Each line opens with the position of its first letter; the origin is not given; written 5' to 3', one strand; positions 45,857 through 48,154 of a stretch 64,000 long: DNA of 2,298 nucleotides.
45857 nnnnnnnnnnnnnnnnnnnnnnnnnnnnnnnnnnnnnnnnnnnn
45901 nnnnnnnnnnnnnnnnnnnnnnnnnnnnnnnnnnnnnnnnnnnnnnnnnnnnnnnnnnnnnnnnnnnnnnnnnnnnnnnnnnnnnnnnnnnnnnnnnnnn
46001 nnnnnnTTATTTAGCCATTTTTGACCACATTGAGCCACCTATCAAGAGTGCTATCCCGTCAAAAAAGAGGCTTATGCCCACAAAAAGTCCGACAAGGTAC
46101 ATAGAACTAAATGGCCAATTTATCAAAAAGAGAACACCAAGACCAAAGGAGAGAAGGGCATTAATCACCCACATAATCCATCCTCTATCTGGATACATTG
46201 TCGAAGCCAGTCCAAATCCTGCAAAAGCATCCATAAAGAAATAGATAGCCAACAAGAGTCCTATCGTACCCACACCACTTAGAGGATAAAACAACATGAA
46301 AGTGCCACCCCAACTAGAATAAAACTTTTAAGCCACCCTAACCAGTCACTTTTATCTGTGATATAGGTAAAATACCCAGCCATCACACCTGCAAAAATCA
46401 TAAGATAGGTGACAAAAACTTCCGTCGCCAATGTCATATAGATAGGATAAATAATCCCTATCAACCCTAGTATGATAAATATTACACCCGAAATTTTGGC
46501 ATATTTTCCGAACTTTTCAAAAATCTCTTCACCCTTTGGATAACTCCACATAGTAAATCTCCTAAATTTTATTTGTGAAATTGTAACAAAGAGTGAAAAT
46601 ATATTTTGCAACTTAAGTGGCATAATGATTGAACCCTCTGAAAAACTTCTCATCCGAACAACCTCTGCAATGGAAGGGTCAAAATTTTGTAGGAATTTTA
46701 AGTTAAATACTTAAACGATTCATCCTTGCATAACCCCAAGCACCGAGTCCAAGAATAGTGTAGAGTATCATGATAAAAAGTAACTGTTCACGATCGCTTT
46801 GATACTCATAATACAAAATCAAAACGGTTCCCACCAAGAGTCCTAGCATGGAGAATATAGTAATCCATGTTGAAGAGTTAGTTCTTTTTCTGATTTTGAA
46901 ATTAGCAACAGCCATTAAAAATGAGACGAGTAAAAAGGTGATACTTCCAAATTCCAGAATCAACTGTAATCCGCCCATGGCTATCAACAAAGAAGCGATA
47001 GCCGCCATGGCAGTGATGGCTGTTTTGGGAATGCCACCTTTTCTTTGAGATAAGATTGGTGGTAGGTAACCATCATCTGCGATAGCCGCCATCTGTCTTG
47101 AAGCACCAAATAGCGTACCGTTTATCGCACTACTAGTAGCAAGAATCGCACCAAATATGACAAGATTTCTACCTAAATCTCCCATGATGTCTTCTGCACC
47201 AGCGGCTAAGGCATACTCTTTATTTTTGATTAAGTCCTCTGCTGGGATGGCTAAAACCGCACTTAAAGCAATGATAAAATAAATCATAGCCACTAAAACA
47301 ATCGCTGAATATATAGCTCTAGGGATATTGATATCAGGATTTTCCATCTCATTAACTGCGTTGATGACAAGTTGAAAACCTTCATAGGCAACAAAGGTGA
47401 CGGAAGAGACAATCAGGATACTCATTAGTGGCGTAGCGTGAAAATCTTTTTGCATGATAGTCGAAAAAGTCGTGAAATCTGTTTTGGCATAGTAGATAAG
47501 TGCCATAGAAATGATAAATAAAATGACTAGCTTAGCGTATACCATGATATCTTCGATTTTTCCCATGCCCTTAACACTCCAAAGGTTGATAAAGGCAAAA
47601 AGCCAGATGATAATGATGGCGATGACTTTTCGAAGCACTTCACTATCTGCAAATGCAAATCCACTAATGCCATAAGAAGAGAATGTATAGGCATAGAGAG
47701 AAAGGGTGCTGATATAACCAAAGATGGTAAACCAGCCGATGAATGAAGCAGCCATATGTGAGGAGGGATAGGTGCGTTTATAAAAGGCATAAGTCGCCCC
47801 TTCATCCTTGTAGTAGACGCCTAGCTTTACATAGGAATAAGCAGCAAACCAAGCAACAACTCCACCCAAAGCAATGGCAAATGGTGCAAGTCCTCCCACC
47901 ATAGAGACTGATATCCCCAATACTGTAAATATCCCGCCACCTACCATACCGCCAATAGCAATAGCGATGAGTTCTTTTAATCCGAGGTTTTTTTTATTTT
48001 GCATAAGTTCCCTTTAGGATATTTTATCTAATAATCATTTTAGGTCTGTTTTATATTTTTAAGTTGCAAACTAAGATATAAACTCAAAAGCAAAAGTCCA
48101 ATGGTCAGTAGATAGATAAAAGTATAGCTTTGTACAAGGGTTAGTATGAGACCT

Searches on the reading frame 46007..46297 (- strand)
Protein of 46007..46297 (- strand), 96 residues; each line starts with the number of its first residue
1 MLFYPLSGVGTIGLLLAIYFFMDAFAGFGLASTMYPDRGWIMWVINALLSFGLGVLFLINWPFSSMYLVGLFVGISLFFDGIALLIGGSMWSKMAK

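Call 44: search_protein_families(library=pfam, proteins=[window:46007-46297:-], max_evalue=0.001)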
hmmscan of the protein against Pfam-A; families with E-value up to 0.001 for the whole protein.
window:46007-46297:- (96 aa): 1 family
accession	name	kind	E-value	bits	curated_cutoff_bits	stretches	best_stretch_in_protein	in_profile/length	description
PF03729.18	DUF308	-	2.5e-05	24.9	25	0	57-89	12-44/73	Short repeat of unknown function (DUF308)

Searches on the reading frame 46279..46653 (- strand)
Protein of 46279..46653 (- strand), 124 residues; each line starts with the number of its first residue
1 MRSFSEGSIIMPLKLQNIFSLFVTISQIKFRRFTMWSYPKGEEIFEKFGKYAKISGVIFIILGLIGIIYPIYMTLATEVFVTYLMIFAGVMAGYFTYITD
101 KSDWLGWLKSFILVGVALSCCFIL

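Call 44: search_protein_families(library=pfam, proteins=[window:46279-46653:-], max_evalue=0.001)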
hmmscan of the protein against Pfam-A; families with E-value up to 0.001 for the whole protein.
window:46279-46653:- (124 aa): 1 family
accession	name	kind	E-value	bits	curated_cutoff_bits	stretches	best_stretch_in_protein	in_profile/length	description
PF03729.18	DUF308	-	1.4e-05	25.7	25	1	54-120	1-71/73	Short repeat of unknown function (DUF308)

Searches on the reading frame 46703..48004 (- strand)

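Call 44: search_protein_families(library=pfam, proteins=[window:46703-48004:-], max_evalue=0.001)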
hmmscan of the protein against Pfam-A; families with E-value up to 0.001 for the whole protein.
window:46703-48004:- (433 aa): 2 families
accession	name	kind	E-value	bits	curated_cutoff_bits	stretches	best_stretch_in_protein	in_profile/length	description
PF13520.12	AA_permease_2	-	1.4e-47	163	27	1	7-417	1-425/427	Amino acid permease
PF00324.27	AA_permease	-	4.3e-30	105.3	24.6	1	12-363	2-373/470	Amino acid permease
